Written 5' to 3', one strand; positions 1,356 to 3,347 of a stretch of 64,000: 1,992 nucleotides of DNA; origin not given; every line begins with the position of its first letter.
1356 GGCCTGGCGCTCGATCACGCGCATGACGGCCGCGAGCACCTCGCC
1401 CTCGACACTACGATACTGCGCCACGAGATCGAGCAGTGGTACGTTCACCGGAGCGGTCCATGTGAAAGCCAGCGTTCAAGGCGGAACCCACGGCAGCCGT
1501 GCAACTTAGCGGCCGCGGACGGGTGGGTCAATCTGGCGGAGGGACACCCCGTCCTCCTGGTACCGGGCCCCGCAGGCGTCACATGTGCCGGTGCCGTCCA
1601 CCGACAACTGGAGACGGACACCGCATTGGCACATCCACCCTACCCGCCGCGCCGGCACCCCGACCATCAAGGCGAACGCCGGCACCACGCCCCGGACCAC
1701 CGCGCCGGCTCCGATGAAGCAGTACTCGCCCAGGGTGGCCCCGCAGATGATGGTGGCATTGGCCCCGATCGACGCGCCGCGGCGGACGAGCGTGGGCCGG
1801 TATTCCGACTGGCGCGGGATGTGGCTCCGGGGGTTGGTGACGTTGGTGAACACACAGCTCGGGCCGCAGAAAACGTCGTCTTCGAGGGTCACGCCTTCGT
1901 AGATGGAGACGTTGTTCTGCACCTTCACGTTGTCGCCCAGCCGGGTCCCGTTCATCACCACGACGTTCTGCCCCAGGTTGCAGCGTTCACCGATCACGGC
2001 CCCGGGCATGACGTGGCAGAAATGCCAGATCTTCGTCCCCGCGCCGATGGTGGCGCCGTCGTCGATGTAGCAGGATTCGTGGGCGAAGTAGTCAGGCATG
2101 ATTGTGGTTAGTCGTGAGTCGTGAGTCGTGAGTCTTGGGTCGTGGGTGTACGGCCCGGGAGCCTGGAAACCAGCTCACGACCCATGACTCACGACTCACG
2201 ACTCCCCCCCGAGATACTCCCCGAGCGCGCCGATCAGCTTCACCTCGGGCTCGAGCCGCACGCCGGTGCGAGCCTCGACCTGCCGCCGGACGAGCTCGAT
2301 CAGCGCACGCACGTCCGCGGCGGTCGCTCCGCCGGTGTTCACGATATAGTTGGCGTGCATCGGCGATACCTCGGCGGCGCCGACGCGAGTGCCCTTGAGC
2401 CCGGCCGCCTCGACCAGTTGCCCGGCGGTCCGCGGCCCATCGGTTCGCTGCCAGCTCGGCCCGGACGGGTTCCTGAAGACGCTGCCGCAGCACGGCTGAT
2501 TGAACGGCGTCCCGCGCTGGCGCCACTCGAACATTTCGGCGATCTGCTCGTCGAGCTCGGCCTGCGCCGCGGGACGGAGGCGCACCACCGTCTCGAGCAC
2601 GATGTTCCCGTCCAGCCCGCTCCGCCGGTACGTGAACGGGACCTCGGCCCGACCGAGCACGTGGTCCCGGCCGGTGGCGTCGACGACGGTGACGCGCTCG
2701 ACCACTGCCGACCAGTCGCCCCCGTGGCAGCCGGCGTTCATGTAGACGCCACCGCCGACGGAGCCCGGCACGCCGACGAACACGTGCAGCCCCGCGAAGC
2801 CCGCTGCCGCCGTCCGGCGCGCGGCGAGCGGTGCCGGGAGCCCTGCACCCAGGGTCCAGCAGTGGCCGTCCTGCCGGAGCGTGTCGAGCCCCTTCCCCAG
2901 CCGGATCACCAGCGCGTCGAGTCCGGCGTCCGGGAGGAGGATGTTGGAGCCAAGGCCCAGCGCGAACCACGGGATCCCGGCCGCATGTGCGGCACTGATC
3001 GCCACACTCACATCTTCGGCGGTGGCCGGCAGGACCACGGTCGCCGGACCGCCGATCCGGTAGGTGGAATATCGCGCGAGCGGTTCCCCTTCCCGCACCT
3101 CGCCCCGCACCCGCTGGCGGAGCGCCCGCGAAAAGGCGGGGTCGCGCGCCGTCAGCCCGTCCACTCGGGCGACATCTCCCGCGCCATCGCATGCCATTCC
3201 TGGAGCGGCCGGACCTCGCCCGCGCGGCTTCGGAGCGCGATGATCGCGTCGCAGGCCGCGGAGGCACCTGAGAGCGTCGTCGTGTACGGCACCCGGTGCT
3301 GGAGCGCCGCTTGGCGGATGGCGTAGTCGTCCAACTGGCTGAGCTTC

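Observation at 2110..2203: Family of long intergenic hairpins whose stems are made of tandem 7-8 nt units (five loci, four unrelated unit sequences)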

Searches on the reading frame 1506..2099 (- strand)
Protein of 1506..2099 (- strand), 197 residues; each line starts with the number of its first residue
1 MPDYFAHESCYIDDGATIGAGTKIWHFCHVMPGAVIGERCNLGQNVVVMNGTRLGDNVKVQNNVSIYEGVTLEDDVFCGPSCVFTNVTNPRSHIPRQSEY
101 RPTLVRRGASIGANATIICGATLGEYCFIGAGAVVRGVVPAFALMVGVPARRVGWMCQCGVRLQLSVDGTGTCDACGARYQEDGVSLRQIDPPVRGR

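Call 12: find_encoding_contigs(protein=window:1506-2099:-, flank=10000, max_places=10)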
Protein window:1506-2099:- (197 aa): 4 contigs read that carry it; 4 places shown.
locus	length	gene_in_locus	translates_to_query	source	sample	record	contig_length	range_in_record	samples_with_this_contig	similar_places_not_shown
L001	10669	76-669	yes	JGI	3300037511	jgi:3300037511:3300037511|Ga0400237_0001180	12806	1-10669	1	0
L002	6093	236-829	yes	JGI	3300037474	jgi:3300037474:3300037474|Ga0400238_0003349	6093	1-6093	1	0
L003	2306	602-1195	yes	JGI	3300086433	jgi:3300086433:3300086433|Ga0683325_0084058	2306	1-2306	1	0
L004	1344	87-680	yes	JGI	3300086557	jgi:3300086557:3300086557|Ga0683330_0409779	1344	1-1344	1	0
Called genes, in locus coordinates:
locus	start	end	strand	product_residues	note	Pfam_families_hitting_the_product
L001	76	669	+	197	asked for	PF00132:Hexapep, PF25084:LbH_EIF2B, PF25087:GMPPB_C (faint), PF14602:Hexapep_2, PF00132:Hexapep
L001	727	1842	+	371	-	PF01041:DegT_DnrJ_EryC1, PF00155:Aminotran_1_2 (weak), PF01053:Cys_Met_Meta_PP (faint), PF01212:Beta_elim_lyase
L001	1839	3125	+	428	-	PF03446:NAD_binding_2, PF03721:UDPG_MGDP_dh_N, PF00984:UDPG_MGDP_dh, PF03720:UDPG_MGDP_dh_C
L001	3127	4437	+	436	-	PF02558:ApbA (weak), PF03446:NAD_binding_2 (faint), PF03721:UDPG_MGDP_dh_N, PF00984:UDPG_MGDP_dh, PF03720:UDPG_MGDP_dh_C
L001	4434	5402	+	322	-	PF01073:3Beta_HSD, PF01370:Epimerase, PF02719:Polysacc_synt_2, PF04321:RmlD_sub_bind, PF07993:NAD_binding_4 (faint), PF13460:NAD_binding_10, PF16363:GDP_Man_Dehyd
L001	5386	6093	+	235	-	PF07719:TPR_2 (faint), PF13174:TPR_6 (faint), PF13428:TPR_14 (faint), PF13432:TPR_16 (faint), PF12895:ANAPC3 (faint), PF00515:TPR_1 (weak), PF13424:TPR_12 (weak), PF14559:TPR_19, +6 more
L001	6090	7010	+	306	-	-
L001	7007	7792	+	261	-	PF13525:YfiO, PF07719:TPR_2 (faint), PF13174:TPR_6 (faint), PF13428:TPR_14 (faint), PF13432:TPR_16 (weak), PF14559:TPR_19 (faint)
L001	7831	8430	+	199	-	PF01467:CTP_transf_like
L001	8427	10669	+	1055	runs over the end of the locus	PF07517:SecA_DEAD, PF00270:DEAD (faint), PF01043:SecA_PP_bind, PF21090:P-loop_SecA, PF07516:SecA_SW, PF02810:SEC-C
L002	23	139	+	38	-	-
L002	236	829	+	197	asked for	PF00132:Hexapep, PF25084:LbH_EIF2B, PF25087:GMPPB_C (faint), PF14602:Hexapep_2, PF00132:Hexapep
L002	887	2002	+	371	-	PF01041:DegT_DnrJ_EryC1, PF00155:Aminotran_1_2 (weak), PF01053:Cys_Met_Meta_PP (faint), PF01212:Beta_elim_lyase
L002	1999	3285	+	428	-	PF03446:NAD_binding_2, PF03721:UDPG_MGDP_dh_N, PF00984:UDPG_MGDP_dh, PF03720:UDPG_MGDP_dh_C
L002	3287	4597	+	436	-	PF02558:ApbA (weak), PF03446:NAD_binding_2 (faint), PF03721:UDPG_MGDP_dh_N, PF00984:UDPG_MGDP_dh, PF03720:UDPG_MGDP_dh_C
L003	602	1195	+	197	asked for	PF00132:Hexapep, PF25084:LbH_EIF2B, PF25087:GMPPB_C (faint), PF14602:Hexapep_2, PF00132:Hexapep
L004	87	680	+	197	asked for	PF00132:Hexapep, PF25084:LbH_EIF2B, PF25087:GMPPB_C (faint), PF14602:Hexapep_2, PF00132:Hexapep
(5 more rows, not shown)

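Call 20: search_protein_families(library=pfam, proteins=[window:1506-2099:-])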
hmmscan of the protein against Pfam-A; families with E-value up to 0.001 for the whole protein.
window:1506-2099:- (197 aa): 3 families
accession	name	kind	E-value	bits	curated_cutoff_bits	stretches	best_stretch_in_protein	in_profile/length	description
PF00132.30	Hexapep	-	1.8e-25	88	27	3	15-48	1-34/36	Bacterial transferase hexapeptide (six repeats)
PF14602.12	Hexapep_2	-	1.7e-14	53.7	27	1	35-67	3-33/34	Hexapeptide repeat of succinyl-transferase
PF25084.1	LbH_EIF2B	-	7.2e-12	45.7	54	1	6-81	12-90/105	EIF2B subunit epsilon LbH domain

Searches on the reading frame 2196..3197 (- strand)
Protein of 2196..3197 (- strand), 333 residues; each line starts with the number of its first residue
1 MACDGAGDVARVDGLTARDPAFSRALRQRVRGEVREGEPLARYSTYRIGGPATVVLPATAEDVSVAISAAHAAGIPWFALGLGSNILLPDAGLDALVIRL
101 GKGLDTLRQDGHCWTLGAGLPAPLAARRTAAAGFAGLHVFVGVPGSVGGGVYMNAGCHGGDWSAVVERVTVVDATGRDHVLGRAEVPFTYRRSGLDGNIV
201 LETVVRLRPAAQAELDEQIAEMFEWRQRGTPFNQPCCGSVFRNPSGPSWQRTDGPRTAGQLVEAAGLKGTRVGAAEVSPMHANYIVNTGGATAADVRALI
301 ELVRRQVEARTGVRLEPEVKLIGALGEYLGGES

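Call 20: search_protein_families(library=pfam, proteins=[window:2196-3197:-])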
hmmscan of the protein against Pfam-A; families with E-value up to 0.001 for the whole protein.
window:2196-3197:- (333 aa): 2 families
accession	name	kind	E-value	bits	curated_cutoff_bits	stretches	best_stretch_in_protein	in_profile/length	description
PF02873.21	MurB_C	-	5e-32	110.5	27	1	216-322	3-99/99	UDP-N-acetylenolpyruvoylglucosamine reductase, C-terminal domain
PF01565.28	FAD_binding_4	-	8.1e-18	64.9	26.4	1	51-177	1-134/139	FAD binding domain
